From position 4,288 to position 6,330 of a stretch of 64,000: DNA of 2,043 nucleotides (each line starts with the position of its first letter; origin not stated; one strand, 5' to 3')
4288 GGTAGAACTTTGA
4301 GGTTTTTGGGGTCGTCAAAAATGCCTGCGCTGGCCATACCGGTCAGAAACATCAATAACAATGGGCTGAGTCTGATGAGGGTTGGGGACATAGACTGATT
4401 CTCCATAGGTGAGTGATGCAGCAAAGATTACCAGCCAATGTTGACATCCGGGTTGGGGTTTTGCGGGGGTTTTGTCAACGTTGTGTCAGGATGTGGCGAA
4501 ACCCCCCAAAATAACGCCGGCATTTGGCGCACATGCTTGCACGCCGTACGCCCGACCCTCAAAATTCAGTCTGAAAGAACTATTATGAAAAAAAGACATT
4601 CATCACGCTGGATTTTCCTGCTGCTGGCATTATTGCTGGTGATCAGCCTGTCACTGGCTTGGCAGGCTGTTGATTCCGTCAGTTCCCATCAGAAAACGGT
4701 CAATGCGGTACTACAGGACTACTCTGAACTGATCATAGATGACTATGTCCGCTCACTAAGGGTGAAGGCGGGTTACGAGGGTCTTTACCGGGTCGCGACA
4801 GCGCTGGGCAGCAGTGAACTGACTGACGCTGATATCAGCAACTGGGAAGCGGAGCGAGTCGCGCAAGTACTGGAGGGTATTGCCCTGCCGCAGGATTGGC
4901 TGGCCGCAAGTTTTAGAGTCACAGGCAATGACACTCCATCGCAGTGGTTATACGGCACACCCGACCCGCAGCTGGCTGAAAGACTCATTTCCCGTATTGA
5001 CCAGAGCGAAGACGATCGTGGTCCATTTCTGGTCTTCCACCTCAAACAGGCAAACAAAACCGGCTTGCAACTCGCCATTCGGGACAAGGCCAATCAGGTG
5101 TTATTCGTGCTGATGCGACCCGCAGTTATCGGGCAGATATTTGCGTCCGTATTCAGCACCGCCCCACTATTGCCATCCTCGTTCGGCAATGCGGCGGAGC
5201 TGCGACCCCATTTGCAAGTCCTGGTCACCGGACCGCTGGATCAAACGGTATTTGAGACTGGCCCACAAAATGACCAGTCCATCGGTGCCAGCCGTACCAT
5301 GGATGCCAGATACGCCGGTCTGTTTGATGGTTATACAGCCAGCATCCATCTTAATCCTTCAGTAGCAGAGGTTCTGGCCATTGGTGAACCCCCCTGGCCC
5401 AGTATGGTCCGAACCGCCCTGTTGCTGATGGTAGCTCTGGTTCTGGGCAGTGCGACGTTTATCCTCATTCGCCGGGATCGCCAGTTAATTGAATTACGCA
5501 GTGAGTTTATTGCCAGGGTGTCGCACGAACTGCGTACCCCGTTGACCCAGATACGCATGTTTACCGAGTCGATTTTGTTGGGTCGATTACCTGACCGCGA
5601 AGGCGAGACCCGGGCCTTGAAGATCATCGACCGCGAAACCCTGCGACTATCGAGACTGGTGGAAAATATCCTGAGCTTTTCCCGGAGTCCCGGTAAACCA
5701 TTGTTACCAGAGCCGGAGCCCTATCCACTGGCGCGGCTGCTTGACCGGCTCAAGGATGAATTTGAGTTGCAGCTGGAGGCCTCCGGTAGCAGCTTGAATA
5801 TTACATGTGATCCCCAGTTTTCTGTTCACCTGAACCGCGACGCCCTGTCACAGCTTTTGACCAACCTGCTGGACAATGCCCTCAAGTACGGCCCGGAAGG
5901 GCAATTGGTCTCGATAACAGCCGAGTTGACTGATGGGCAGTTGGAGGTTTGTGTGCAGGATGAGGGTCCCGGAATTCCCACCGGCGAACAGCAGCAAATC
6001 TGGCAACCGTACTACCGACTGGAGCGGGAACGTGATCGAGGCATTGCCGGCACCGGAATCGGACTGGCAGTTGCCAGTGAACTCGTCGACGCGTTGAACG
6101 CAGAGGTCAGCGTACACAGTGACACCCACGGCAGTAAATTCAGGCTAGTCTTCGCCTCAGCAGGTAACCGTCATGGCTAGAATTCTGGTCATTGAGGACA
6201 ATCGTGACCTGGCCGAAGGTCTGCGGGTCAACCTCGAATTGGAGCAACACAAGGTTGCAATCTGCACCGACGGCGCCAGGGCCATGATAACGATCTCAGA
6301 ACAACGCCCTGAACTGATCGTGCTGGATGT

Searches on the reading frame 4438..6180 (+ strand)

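Call 51: search_protein_families(library=pfam, proteins=[window:4438-6180:+], max_evalue=0.00001)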
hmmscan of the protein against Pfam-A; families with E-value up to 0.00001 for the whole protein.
window:4438-6180:+ (580 aa): 3 families
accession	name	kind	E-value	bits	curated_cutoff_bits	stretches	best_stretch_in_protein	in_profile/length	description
PF02518.31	HATPase_c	-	5.4e-22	78.8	26.4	1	467-572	3-107/111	Histidine kinase-, DNA gyrase B-, and HSP90-like ATPase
PF00512.31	HisKA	-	1.1e-16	61.1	26.9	1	354-417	2-63/66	His Kinase A (phospho-acceptor) domain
PF13581.12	HATPase_c_2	-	5.8e-06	26.8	27.4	0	474-571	40-126/127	Histidine kinase-like ATPase domain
